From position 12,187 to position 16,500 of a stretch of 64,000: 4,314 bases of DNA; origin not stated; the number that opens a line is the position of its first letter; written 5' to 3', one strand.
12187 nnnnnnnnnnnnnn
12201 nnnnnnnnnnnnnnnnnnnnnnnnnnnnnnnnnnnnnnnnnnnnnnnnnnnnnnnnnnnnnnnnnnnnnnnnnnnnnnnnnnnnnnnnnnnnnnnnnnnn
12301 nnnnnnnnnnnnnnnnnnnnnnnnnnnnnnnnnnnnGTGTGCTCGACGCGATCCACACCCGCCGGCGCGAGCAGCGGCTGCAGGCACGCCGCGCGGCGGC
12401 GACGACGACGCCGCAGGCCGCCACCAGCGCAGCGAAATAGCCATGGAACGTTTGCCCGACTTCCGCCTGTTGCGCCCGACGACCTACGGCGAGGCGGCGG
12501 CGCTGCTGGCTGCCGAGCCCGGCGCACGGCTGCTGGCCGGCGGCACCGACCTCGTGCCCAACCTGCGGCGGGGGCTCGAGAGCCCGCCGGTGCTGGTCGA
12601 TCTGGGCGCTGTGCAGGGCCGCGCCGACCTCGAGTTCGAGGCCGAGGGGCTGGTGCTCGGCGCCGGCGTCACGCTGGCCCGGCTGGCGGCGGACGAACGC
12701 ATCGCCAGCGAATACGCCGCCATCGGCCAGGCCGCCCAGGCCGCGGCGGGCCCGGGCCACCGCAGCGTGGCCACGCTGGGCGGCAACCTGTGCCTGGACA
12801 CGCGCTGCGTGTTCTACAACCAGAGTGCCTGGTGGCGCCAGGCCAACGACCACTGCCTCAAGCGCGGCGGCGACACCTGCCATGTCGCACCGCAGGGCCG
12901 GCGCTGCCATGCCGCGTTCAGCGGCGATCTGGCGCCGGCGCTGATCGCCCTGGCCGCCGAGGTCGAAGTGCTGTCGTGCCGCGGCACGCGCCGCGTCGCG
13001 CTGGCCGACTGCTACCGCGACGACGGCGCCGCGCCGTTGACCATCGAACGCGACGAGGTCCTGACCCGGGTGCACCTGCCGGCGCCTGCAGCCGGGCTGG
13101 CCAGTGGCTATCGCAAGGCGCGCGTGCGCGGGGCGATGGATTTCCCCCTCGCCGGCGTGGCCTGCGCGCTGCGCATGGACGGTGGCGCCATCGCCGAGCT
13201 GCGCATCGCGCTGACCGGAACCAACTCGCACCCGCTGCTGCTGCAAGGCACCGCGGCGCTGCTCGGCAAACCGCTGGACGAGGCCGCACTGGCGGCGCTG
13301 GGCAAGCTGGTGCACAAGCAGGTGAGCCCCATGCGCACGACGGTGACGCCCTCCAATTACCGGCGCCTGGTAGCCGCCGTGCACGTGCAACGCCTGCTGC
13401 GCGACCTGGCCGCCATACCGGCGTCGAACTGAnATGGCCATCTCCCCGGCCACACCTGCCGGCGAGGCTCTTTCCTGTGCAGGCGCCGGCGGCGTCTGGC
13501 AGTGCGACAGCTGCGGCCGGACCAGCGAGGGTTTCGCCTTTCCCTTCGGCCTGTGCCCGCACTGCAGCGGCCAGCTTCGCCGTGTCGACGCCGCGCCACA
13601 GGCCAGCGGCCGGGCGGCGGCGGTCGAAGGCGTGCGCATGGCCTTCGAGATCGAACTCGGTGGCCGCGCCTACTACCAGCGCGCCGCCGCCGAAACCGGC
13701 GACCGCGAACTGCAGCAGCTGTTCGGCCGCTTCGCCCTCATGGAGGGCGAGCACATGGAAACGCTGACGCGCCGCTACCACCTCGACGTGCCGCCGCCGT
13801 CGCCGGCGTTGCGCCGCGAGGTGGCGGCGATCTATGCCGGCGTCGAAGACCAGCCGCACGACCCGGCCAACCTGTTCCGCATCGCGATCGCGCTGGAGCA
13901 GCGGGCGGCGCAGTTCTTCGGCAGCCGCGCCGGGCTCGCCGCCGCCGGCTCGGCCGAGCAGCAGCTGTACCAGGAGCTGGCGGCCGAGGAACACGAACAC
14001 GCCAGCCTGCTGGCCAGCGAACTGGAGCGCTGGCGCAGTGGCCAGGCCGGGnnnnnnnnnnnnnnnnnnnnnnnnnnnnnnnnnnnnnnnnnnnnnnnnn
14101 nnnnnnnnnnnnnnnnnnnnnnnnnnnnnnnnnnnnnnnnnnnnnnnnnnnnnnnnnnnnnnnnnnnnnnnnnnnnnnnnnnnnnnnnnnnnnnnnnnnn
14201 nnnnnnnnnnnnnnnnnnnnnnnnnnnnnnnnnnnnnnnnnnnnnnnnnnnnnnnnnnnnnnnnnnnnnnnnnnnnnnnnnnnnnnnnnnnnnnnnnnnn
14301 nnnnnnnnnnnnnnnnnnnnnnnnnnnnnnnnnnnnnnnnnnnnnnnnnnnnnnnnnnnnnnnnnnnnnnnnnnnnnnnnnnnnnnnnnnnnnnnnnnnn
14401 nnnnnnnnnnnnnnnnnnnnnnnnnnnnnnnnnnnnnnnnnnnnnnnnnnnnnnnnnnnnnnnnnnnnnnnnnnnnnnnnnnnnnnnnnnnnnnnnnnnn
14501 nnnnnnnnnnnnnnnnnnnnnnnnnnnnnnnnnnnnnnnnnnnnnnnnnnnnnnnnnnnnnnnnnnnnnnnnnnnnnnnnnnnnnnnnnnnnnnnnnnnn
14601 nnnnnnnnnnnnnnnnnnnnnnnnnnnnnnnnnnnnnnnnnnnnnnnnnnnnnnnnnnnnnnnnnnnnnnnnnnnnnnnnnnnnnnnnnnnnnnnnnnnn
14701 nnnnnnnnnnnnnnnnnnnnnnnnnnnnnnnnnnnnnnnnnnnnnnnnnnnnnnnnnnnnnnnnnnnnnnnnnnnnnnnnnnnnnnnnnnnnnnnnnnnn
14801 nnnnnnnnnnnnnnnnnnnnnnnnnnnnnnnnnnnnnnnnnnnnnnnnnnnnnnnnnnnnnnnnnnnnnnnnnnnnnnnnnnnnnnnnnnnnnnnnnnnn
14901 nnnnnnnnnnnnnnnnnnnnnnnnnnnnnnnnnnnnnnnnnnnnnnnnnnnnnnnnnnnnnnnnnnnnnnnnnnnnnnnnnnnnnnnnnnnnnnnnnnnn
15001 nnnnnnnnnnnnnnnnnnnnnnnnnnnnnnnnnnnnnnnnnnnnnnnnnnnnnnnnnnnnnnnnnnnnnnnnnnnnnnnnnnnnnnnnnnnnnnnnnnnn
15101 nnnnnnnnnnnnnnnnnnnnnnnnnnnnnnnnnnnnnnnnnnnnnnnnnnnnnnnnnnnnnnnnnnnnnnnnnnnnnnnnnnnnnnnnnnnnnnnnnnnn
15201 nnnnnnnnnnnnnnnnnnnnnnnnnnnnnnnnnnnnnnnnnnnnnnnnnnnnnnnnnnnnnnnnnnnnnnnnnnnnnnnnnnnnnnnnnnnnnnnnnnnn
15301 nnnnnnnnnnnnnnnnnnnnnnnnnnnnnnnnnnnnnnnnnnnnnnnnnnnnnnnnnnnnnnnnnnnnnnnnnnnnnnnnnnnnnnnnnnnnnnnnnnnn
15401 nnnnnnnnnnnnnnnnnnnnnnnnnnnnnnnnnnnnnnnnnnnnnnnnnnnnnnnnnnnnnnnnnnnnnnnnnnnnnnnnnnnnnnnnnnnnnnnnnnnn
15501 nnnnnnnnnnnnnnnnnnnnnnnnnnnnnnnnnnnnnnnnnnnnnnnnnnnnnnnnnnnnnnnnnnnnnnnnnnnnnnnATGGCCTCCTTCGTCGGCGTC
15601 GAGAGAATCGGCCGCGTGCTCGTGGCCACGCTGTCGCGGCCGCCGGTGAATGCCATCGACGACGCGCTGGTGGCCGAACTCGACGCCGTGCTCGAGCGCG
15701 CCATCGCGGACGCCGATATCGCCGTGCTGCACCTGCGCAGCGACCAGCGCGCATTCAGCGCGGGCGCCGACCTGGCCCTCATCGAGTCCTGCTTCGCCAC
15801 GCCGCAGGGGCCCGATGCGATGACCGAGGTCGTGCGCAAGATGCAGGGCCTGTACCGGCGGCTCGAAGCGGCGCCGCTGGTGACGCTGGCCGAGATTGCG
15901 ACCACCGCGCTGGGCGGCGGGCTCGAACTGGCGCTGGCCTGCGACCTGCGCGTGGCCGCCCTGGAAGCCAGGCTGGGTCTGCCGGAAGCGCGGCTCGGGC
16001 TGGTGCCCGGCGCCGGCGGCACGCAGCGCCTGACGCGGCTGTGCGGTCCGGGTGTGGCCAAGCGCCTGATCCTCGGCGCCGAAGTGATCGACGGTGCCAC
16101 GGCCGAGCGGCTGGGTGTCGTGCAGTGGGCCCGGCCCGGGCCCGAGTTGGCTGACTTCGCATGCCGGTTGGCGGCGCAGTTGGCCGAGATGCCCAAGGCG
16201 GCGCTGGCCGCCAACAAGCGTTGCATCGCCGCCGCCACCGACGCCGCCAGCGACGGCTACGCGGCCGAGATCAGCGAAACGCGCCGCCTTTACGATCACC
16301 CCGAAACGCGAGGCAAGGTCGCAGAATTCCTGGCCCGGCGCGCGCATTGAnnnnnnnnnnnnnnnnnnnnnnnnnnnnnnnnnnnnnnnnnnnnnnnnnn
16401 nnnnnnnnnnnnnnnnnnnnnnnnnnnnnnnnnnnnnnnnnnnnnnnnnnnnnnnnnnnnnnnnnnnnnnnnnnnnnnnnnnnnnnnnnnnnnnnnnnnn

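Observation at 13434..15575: Zn-ribbon + di-iron ferritin-like domain fused to an aryl-CoA ligase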

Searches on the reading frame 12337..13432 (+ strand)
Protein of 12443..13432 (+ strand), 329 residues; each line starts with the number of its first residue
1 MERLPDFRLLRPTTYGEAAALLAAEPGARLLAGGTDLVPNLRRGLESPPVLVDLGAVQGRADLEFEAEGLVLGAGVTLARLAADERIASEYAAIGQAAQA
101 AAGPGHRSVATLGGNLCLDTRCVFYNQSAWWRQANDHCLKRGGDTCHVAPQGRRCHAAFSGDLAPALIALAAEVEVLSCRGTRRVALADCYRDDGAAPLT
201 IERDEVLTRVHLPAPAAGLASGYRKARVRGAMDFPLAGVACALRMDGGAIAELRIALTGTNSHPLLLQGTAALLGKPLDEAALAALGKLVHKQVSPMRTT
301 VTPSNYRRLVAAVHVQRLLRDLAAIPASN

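Call 9: search_protein_families(library=pfam, proteins=[window:12337-13432:+], max_evalue=0.001)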
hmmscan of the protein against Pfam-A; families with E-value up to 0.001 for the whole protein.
window:12337-13432:+ (365 aa): 0 families

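Call 33: search_protein_families(library=ncbifam, proteins=[window:12443-13432:+], max_evalue=1e-10)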
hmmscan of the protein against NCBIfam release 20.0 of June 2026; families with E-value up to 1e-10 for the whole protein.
window:12443-13432:+ (329 aa): 6 families
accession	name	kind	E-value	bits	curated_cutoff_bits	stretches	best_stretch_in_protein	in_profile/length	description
TIGR03195.1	4hydrxCoA_B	equivalog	1.5e-131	438.3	404.55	1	4-322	2-319/321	4-hydroxybenzoyl-CoA reductase subunit beta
NF007427.0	PRK09971.1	equivalog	2.8e-39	135.1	287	2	152-312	113-273/292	xanthine dehydrogenase FAD-binding subunit XdhB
NF043083.1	XdhB_XDHase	equivalog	5.4e-37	127.5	310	2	152-320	113-281/289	xanthine dehydrogenase subunit XdhB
NF041019.1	glyceraldDH_beta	equivalog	1.2e-34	119.8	350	2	154-320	115-278/280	glyceraldehyde dehydrogenase subunit beta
TIGR02963.1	xanthine_xdhA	equivalog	7.2e-29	100.7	467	2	161-318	307-464/468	xanthine dehydrogenase small subunit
TIGR03199.1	pucC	equivalog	2.6e-16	59.7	306.05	0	160-313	110-260/264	xanthine dehydrogenase subunit C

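Call 97: search_solved_structures(query=window:12443-13432:+, max_evalue=1e-20, show_alignments=1)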
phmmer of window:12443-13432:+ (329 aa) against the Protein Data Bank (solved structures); distinct sequences matched with E-value up to 1e-20: 3.
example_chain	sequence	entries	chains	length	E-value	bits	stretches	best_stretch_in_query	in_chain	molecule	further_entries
1rm6_B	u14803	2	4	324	3.6e-87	295.7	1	3-313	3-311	4-hydroxybenzoyl-CoA reductase beta subunit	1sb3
5y6q_B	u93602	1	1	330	4e-32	114.9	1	16-297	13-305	Aldehyde oxidase medium subunit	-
5g5g_B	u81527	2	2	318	2.5e-26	95.9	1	9-274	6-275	PUTATIVE XANTHINE DEHYDROGENASE YAGR MOLYBDENUM-BINDING SU SUBUNIT | Aldehyde oxidoreductase FAD-binding subunit PaoB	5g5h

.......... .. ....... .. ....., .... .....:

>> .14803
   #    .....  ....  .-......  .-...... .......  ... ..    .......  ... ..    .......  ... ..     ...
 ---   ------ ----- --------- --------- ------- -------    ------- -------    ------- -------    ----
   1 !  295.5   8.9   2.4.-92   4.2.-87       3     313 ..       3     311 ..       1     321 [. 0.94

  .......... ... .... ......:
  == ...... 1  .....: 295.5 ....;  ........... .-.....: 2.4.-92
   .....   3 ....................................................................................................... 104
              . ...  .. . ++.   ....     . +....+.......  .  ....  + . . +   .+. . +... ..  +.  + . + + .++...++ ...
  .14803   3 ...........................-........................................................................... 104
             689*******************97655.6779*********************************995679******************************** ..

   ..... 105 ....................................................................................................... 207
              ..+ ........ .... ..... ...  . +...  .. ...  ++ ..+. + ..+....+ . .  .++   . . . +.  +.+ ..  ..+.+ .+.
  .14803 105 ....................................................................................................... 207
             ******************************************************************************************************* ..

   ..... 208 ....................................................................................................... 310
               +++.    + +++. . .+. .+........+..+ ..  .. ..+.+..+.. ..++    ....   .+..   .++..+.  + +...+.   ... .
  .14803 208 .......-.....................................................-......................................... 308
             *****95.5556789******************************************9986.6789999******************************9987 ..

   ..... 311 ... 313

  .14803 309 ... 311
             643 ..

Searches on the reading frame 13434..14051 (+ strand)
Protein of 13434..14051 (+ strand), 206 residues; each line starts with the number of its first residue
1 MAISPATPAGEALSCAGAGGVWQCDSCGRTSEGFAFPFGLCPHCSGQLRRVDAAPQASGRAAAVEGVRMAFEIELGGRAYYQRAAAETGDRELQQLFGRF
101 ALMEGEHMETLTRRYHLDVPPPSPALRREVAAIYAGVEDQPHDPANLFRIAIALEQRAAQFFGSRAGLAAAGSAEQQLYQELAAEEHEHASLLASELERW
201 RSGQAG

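Call 40: search_solved_structures(query=window:13434-14051:+, max_evalue=10, show_alignments=3)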
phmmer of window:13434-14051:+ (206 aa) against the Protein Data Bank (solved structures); distinct sequences matched with E-value up to 10: 26.
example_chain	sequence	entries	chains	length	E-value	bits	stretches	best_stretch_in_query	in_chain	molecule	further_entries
2oh3_A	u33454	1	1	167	0.00079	22.3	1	66-123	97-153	COG1633: Uncharacterized conserved protein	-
6uz7_Bp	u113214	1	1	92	0.015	18.1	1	10-41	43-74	KLLA0E05941p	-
5it7_pp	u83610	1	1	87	0.018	17.8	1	10-40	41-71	KLLA0E05941p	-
1m1p_A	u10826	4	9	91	0.069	15.9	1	16-56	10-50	Small tetraheme cytochrome c | Periplasmic tetraheme cytochrome c CctA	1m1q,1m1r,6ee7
2fzf_A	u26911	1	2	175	0.14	14.9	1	65-198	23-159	hypothetical protein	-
9spj_r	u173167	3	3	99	0.23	14.2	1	12-40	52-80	60S ribosomal protein L43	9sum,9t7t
3qhb_A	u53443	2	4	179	0.26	14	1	82-197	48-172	Symerythrin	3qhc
3sid_A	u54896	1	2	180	0.26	14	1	82-197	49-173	Symerythrin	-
7pzy_AQ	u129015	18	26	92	0.37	13.5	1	13-40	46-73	Ribosomal 60S subunit protein L43A | 60S ribosomal protein L43-A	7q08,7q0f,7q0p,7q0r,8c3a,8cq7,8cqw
5t5h_o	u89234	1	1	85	0.49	13.1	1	18-39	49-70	60S ribosomal protein L37a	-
7s5c_A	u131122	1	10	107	0.62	12.8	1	135-204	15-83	EncB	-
3jcs_m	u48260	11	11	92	0.65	12.7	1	18-39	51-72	ribosomal protein L43e | eL43 | 60S ribosomal protein L37a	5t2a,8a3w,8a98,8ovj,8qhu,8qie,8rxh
6az3_o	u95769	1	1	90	0.67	12.7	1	18-39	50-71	60S ribosomal protein L37a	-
4v8m_Bo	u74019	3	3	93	0.68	12.7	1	18-39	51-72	60S RIBOSOMAL PROTEIN L37A, PUTATIVE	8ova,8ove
6zj3_L5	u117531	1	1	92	0.7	12.6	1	18-38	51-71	Ribosomal protein eL42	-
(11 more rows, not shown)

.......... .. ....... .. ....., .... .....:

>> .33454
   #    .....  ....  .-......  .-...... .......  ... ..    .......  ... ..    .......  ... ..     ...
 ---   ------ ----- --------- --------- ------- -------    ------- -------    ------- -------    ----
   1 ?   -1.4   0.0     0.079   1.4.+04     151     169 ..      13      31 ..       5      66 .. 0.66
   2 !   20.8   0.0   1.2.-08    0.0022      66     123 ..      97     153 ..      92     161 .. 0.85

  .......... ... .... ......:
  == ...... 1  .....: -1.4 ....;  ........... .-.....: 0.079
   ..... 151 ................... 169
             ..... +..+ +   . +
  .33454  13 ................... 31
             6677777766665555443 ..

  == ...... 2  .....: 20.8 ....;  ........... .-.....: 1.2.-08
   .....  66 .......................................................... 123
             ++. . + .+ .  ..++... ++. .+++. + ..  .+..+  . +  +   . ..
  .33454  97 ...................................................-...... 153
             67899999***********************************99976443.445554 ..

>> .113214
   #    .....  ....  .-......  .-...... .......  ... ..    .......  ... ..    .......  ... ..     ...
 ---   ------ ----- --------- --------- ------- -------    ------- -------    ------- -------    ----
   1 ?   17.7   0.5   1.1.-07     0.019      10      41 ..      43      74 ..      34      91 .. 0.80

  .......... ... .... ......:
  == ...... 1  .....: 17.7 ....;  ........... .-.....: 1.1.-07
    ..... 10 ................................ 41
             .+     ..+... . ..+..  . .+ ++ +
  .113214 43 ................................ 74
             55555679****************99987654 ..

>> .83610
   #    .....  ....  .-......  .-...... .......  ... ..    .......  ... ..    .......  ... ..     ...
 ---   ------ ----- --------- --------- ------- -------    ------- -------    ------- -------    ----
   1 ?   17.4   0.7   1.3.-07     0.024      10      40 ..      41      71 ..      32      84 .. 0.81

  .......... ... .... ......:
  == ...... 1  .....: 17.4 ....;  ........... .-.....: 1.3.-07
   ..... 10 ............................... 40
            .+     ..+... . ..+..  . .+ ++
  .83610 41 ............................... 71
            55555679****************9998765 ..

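Call 43: search_protein_representatives(protein=window:13434-14051:+)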
Query: 206 residues. Proteins with E-value up to 0.001 (for the whole library): 209; up to 1e-10: 118; up to 1e-30: 28. The best 150 are listed.
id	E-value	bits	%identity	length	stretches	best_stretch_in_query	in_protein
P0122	9.0e-66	237.5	60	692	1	10-206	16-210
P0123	4.5e-63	228.7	56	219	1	11-205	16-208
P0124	1.6e-61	223.7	58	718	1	9-202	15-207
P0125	1.4e-60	220.6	57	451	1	11-206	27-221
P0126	1.1e-56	207.9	51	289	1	9-206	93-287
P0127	3.7e-56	206.2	54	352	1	13-206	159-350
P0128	2.1e-54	200.4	70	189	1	68-202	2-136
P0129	9.2e-53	195.1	51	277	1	4-206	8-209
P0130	2.4e-48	180.6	51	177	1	31-206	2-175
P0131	1.0e-47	178.6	51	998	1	13-205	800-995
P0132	1.8e-47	177.8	54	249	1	10-195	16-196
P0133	4.4e-45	170.0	65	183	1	56-193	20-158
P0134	1.1e-44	168.7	50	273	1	10-204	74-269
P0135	2.6e-44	167.5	52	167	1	40-206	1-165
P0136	8.8e-44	165.8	55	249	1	31-192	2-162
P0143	9.7e-35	136.2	43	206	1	5-201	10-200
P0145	5.1e-33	130.6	40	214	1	9-205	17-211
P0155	2.0e-28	115.7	37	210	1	7-197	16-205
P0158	1.3e-27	113.0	38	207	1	12-199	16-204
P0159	1.5e-27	112.8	41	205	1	11-194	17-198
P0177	1.1e-22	96.9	32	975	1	5-206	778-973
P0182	1.0e-21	93.7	31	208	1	9-199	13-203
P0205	5.7e-18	81.5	31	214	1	12-200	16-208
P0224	1.7e-12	63.7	29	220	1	9-199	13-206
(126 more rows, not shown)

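Call 90: find_homologous_proteins(query=P0131, region=790-998, max_evalue=1e-10)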
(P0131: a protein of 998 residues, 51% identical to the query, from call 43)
Query P0131, residues 790-998 (209 aa): 624 proteins with E <= 1e-10 among 8000 candidates; the best 120 are listed.
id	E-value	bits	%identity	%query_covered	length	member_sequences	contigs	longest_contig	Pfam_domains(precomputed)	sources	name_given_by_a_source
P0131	6.8e-128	443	100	100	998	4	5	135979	PF13450.13,PF07992.21,PF00070.34,PF00175.27,PF01494.26,PF12831.14,PF10418.15,PF02915.24,PF14691.12,PF00890.31,PF13668.13,PF13738.13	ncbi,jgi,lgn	jgi:glutamate synthase (NADPH/NADH) small chain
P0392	3.0e-104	365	83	100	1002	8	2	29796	PF13450.13,PF07992.21,PF00070.34,PF00175.27,PF01494.26,PF12831.14,PF10418.15,PF01266.31,PF01593.31,PF14691.12,PF00890.31,PF13668.13,PF13738.13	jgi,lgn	jgi:glutamate synthase (NADPH/NADH) small chain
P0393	5.3e-85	303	69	100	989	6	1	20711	PF10418.15,PF02915.24,PF13450.13,PF14691.12,PF07992.21,PF00070.34,PF13738.13,PF01262.28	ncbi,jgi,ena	jgi:homotetrameric NADPH-dependent glutamate synthase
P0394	1.3e-73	265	59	100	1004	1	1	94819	PF10418.15,PF13450.13,PF14691.12,PF07992.21,PF00070.34,PF13738.13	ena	-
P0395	3.2e-73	264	58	100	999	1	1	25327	PF10418.15,PF13450.13,PF14691.12,PF07992.21,PF00070.34,PF13738.13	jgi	-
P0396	1.5e-72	262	60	100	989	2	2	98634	PF10418.15,PF13450.13,PF14691.12,PF07992.21,PF00070.34,PF13738.13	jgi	jgi:homotetrameric NADPH-dependent glutamate synthase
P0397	2.6e-72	261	57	100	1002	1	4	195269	PF10418.15,PF13450.13,PF14691.12,PF07992.21,PF00070.34,PF13738.13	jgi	jgi:homotetrameric NADPH-dependent glutamate synthase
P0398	3.9e-72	261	56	100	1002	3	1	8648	PF10418.15,PF13450.13,PF14691.12,PF07992.21,PF00070.34,PF13738.13,PF01262.28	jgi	jgi:homotetrameric NADPH-dependent glutamate synthase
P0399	3.9e-72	261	61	100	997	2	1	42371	PF10418.15,PF13450.13,PF14691.12,PF07992.21,PF00070.34,PF13738.13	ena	-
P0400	7.7e-72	260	56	100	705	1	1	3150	PF02915.24,PF13450.13,PF14691.12,PF07992.21,PF00070.34,PF13668.13,PF13738.13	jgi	jgi:homotetrameric NADPH-dependent glutamate synthase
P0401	1.0e-71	259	60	100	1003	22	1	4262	PF10418.15,PF02915.24,PF13450.13,PF14691.12,PF07992.21,PF00070.34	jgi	jgi:homotetrameric NADPH-dependent glutamate synthase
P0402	2.4e-71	258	62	100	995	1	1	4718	PF10418.15,PF13450.13,PF14691.12,PF07992.21,PF00070.34,PF13738.13,PF01262.28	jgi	jgi:homotetrameric NADPH-dependent glutamate synthase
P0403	2.7e-71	258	61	100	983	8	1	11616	PF10418.15,PF13450.13,PF14691.12,PF00890.31,PF07992.21,PF00070.34,PF13738.13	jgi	jgi:homotetrameric NADPH-dependent glutamate synthase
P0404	2.9e-71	258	56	100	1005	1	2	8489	PF10418.15,PF02915.24,PF13450.13,PF14691.12,PF07992.21,PF00070.34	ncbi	-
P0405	2.9e-71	258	60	100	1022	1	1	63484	PF10418.15,PF13450.13,PF14691.12,PF07992.21,PF00070.34,PF13738.13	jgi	-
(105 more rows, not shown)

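Call 96: list_cluster_members(proteins=[P0158, P0205, P0182, P0224, P0143, P0155, P0159, P0177, P0123, P0145])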
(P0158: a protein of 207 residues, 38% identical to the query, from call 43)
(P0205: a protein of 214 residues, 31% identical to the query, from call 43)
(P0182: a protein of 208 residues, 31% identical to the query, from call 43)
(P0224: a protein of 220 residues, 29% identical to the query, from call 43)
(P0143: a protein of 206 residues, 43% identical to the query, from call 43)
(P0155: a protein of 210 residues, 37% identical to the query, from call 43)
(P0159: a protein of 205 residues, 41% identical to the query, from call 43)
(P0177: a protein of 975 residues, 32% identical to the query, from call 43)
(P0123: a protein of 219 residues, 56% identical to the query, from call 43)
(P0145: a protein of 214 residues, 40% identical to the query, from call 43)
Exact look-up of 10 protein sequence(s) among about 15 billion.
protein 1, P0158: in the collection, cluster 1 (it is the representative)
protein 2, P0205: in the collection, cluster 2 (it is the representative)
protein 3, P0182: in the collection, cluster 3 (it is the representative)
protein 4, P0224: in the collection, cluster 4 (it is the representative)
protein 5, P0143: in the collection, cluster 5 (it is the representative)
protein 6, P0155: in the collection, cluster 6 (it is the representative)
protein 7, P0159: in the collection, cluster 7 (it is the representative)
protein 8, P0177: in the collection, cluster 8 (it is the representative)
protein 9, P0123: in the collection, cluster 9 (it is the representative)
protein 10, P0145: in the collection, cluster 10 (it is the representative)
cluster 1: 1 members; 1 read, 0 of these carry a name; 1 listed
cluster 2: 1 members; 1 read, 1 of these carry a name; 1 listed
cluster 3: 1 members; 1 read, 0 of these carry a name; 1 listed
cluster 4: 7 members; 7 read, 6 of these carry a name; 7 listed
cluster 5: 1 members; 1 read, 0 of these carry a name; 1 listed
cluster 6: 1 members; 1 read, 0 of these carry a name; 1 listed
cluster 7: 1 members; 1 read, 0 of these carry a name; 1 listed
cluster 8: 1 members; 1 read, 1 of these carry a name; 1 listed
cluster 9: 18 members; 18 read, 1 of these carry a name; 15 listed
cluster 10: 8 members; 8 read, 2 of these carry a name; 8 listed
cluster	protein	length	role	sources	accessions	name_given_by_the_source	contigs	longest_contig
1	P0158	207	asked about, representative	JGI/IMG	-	-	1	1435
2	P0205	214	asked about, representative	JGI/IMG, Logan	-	glutamate synthase (NADPH) small chain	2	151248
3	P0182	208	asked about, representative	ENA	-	-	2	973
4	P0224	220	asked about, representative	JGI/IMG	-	hypothetical protein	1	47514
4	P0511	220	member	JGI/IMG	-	rubrerythrin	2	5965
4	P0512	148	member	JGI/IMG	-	bacterioferritin (cytochrome b1)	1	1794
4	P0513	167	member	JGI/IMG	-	rubrerythrin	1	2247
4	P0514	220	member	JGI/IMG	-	rubrerythrin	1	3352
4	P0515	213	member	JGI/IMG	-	rubrerythrin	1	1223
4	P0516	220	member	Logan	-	-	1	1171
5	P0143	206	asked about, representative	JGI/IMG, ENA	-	-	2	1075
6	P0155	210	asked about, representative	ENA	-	-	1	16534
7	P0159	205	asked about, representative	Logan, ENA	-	-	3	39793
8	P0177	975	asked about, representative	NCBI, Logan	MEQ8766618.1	MAG: sulfide/dihydroorotate dehydrogenase-like FAD/NAD-binding protein [Planctomycetota ...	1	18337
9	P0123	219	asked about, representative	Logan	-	-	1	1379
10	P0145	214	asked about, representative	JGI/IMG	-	rubrerythrin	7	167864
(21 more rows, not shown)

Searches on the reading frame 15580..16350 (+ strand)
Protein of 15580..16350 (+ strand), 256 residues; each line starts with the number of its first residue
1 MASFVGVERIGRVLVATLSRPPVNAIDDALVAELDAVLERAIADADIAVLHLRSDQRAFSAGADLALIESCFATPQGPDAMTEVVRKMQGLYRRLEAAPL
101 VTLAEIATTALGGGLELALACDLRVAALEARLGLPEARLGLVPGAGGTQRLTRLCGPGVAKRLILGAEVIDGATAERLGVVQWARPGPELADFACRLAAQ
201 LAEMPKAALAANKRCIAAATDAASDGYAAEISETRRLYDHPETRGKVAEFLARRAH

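Call 9: search_protein_families(library=pfam, proteins=[window:15580-16350:+], max_evalue=0.001)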
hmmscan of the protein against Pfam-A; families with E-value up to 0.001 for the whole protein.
window:15580-16350:+ (256 aa): 2 families
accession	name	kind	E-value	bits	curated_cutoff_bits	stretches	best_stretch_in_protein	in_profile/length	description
PF00378.25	ECH_1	-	7.3e-41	140.6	27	1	12-240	5-230/251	Enoyl-CoA hydratase/isomerase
PF16113.10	ECH_2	-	7.3e-22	78.7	27.2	1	15-241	3-229/335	Enoyl-CoA hydratase/isomerase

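Call 33: search_protein_families(library=ncbifam, proteins=[window:15580-16350:+], max_evalue=1e-10)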
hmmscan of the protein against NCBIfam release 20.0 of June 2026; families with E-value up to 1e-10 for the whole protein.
window:15580-16350:+ (256 aa): 69 families (the best 25 are shown)
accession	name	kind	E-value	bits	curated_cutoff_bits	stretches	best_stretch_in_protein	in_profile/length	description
NF005803.0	PRK07658.1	equivalog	8.8e-46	156.4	313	1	7-254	6-250/257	enoyl-CoA hydratase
NF006566.0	PRK09076.1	subfamily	7.5e-45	153.6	286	1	6-255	8-254/260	enoyl-CoA hydratase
NF005802.0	PRK07657.1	equivalog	3e-38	131.9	363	1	13-220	14-218/260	enoyl-CoA hydratase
NF004517.0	PRK05862.1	equivalog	1.2e-37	129.9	396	1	5-230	6-226/257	enoyl-CoA hydratase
NF004475.0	PRK05809.1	subfamily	2.5e-37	128.8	394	1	7-224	8-222/260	short-chain-enoyl-CoA hydratase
NF004840.0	PRK06190.1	equivalog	2.3e-36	125.8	253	1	3-238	4-236/260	enoyl-CoA hydratase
NF007239.0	PRK09674.1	equivalog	2.6e-36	125.4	371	1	7-229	8-225/257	2,3-dehydroadipyl-CoA hydratase PaaF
NF051848.1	EnCoAHydtEchA19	equivalog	1.8e-35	122.8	400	1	6-254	3-251/258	enoyl-CoA hydratase EchA19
NF008727.0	PRK11730.1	equivalog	6.2e-34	117.4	870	1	22-201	27-204/717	fatty acid oxidation complex subunit alpha FadB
NF006007.0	PRK08138.1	subfamily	1.4e-33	116.4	355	1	12-254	17-254/261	enoyl-CoA hydratase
NF008363.0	PRK11154.1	equivalog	2.4e-33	115.2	869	1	20-215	25-218/708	fatty acid oxidation complex subunit alpha FadJ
NF046063.1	oxepin_alt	equivalog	2.2e-32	112.5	300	1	8-255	5-252/254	oxepin-CoA hydrolase, alternative type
NF042430.2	EnCoAhydt_DpgD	equivalog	3e-31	108.8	400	1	8-247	2-245/258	enoyl-CoA-hydratase DpgD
NF004634.0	PRK05980.1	equivalog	1e-30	107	375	1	1-254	1-256/263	crotonase/enoyl-CoA hydratase family protein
NF004525.0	PRK05870.1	equivalog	2e-30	106.6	285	1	4-250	4-246/249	enoyl-CoA hydratase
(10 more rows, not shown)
